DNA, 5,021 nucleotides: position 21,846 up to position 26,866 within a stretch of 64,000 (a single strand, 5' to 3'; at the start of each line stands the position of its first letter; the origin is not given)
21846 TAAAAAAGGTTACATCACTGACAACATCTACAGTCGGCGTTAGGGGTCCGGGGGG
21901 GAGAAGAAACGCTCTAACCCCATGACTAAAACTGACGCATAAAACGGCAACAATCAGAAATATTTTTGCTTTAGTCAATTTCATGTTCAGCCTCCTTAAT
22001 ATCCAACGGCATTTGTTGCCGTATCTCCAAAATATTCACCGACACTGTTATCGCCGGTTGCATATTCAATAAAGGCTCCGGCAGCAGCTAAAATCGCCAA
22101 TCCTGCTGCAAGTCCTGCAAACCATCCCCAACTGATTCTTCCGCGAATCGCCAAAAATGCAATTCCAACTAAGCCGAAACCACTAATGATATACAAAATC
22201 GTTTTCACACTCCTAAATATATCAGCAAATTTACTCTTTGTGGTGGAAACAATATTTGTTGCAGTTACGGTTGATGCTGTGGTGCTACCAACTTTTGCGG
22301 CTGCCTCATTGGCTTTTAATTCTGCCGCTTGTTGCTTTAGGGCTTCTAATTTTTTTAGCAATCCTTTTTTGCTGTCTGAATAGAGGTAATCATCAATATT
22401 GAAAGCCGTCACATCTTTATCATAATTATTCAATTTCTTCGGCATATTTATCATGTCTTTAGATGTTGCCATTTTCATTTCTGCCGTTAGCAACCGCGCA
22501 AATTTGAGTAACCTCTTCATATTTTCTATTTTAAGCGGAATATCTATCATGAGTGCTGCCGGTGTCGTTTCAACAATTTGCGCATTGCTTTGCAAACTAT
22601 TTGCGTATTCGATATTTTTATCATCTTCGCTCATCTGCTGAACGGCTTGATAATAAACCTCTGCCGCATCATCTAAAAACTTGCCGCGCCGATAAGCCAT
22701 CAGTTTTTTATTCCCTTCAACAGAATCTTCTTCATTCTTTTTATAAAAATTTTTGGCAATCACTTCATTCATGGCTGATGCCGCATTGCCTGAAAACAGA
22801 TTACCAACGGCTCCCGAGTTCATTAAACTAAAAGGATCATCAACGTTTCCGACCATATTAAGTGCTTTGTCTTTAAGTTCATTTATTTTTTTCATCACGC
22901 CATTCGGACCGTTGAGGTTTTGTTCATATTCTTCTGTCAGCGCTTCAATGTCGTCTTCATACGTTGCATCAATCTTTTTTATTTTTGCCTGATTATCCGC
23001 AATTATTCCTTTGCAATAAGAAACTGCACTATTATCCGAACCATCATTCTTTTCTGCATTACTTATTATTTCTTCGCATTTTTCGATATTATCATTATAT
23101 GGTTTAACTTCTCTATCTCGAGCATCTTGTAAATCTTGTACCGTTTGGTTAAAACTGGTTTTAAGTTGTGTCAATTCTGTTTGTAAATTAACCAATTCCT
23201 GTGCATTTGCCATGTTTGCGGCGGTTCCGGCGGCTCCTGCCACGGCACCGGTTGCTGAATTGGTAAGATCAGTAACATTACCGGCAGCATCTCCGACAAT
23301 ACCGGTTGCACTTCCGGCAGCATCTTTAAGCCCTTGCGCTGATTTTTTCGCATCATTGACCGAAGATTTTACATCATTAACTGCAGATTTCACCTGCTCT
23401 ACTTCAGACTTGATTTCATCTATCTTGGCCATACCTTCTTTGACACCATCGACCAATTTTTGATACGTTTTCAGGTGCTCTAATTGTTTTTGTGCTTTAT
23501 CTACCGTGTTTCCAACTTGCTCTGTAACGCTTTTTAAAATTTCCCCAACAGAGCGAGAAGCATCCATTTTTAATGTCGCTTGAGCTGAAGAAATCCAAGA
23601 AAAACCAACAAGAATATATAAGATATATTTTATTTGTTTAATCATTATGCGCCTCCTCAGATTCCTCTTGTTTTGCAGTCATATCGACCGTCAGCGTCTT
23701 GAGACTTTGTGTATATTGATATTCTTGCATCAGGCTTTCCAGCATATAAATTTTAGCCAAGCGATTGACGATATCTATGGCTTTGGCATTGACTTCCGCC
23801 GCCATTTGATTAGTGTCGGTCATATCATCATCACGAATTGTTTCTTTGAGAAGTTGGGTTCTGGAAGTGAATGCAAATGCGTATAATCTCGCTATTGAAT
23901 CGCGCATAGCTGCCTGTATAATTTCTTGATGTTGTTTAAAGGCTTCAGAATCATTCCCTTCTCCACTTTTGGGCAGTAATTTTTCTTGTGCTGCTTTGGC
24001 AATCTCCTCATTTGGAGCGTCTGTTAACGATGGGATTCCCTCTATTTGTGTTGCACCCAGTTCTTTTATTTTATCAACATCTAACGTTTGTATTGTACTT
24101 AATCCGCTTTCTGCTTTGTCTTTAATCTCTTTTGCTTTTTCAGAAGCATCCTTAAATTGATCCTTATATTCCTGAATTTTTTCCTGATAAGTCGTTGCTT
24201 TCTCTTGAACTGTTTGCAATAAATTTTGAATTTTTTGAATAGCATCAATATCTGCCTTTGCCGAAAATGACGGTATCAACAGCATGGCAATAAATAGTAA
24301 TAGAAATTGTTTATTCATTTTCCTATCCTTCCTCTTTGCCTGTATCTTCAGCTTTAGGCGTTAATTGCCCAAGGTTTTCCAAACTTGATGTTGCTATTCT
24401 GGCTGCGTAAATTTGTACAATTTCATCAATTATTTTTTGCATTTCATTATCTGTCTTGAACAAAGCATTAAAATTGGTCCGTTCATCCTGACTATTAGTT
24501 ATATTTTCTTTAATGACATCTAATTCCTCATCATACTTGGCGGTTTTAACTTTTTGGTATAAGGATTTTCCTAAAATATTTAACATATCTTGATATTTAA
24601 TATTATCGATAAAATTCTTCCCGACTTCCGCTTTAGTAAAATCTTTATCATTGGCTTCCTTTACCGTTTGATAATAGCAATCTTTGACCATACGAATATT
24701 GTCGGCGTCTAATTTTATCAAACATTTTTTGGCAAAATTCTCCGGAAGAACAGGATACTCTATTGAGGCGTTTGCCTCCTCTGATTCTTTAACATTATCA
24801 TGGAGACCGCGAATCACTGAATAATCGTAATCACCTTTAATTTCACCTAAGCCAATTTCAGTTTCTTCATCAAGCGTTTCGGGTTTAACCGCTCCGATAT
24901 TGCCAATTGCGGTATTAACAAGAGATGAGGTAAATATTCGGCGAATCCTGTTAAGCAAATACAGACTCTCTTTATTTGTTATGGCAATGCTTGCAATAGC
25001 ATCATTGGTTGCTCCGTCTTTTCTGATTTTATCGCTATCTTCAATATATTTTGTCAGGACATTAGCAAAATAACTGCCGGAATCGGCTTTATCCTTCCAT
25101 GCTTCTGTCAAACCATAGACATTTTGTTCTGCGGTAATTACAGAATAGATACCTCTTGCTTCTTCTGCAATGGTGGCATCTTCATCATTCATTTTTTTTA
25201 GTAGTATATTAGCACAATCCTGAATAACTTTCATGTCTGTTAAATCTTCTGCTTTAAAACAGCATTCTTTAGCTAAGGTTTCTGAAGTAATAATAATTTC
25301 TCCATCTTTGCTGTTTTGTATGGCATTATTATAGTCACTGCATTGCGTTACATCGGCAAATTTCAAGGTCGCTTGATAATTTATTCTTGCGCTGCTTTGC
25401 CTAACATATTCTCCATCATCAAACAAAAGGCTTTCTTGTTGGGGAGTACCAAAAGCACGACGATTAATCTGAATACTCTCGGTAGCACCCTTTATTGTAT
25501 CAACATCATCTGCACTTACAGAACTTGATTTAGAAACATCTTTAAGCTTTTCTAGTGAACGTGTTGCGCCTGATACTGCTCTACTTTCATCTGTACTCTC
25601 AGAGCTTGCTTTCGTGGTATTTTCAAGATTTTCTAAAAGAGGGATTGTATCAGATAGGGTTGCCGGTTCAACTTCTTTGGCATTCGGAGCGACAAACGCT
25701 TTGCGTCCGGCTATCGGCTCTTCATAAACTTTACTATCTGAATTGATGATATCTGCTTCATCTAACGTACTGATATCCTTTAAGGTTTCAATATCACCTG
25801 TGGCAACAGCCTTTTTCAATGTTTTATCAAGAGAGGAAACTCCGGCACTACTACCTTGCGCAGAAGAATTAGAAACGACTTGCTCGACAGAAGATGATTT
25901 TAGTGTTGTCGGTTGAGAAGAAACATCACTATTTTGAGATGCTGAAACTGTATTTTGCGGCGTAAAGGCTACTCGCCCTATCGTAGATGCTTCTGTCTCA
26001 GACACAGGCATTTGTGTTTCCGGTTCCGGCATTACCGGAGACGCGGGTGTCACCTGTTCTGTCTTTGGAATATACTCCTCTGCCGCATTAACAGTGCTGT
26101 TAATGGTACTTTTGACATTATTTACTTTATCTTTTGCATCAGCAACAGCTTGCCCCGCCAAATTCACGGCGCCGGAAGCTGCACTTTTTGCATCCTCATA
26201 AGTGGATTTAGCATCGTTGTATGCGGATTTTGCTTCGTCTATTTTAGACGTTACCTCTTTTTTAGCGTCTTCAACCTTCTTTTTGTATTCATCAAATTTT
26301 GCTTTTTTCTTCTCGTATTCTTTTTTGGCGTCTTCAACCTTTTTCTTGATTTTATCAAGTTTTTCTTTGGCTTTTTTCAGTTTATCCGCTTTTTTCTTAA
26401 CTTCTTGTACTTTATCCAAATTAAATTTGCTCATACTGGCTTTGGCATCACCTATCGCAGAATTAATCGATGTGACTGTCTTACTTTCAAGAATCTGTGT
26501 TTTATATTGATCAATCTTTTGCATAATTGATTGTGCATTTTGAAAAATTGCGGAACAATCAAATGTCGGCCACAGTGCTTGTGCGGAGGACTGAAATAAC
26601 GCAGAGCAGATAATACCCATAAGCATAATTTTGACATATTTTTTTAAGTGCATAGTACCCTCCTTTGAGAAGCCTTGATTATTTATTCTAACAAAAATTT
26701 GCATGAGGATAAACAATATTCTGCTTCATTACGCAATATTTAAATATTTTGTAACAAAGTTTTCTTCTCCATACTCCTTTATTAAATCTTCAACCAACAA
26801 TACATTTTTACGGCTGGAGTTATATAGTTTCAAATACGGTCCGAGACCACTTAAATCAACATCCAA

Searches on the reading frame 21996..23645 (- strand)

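Call 8: search_protein_families(library=pfam, proteins=[window:21996-23645:-], max_evalue=0.001)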
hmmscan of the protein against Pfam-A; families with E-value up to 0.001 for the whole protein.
window:21996-23645:- (549 aa): 1 family
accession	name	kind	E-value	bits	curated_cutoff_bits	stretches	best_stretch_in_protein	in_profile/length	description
PF04956.18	TrbC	-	0.00047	20.8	27.9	1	448-527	16-96/98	TrbC/VIRB2 pilin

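Call 29: search_protein_families(library=ncbifam, proteins=[window:21996-23645:-], max_evalue=0.01)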
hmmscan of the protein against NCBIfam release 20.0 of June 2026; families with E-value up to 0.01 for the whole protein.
window:21996-23645:- (549 aa): 7 families
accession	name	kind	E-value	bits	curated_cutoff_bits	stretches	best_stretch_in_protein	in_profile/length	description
TIGR02168.1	SMC_prok_B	equivalog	8.4e-08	30.4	567.35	1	30-256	741-967/1181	chromosome segregation protein SMC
NF040480.1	CGLAU_01105_fam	hypoth_equivalog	8.2e-05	22.9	45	1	30-201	3-160/179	CGLAU_01105 family protein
NF045487.1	ASRP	equivalog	0.00012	20.8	300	1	41-260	213-430/593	archaea-specific SMC-related protein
NF038350.1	taxis_HmpF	equivalog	0.00023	19.7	200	1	46-232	124-307/553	pilus motility taxis protein HmpF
NF002572.0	PRK02224.1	equivalog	0.00023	19.6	1087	1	46-261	217-424/888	DNA double-strand break repair ATPase Rad50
NF047377.1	heat_HspR_dupli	exception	0.0047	16.4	300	0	143-183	63-103/214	heat shock protein transcriptional repressor HspR, fused homodimer type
NF040598.1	Ala_zip_lipo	subfamily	0.0048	17.4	43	1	70-117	26-73/90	Lpp/OprI family alanine-zipper lipoprotein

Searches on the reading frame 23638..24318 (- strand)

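Call 8: search_protein_families(library=pfam, proteins=[window:23638-24318:-], max_evalue=0.001)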
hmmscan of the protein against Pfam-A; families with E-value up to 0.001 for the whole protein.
window:23638-24318:- (226 aa): 0 families

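Call 29: search_protein_families(library=ncbifam, proteins=[window:23638-24318:-], max_evalue=0.01)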
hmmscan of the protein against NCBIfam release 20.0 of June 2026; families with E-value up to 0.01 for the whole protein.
window:23638-24318:- (226 aa): 2 families
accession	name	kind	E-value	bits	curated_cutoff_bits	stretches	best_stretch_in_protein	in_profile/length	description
NF041013.1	T4P_ComGE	equivalog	0.0013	18.8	49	1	5-55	16-67/83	competence type IV pilus minor pilin ComGE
NF033731.0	borfam63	equivalog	0.0052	16.7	65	1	5-87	7-93/160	fibronectin-binding protein RevA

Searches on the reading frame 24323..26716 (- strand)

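Call 8: search_protein_families(library=pfam, proteins=[window:24323-26716:-], max_evalue=0.001)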
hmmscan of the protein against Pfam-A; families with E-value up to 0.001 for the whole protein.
window:24323-26716:- (797 aa): 1 family
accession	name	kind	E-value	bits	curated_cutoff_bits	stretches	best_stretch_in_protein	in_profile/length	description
PF21007.2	FBF1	-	9.1e-05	21.6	45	1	91-216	307-427/524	Fas-binding factor 1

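Call 29: search_protein_families(library=ncbifam, proteins=[window:24323-26716:-], max_evalue=0.01)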
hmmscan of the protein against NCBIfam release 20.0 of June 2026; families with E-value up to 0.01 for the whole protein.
window:24323-26716:- (797 aa): 5 families
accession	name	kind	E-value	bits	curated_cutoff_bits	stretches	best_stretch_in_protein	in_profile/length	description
TIGR04527.1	mycoplas_twoTM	subfamily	2.3e-05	24.2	125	1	95-220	63-174/248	MG_279/MG_280 family protein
TIGR03319.1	RNase_Y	equivalog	0.00022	19.8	454.35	1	51-210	24-181/514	ribonuclease Y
NF010448.0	PRK13874.1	subfamily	0.00072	18.7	225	1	29-190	8-159/246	conjugal transfer protein TrbJ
NF038350.1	taxis_HmpF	equivalog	0.0014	17.1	200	1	101-206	124-225/553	pilus motility taxis protein HmpF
NF041443.1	DDRRRQL_YjdP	equivalog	0.0051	17.1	90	1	79-153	27-99/101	DDRRRQL repeat protein YjdP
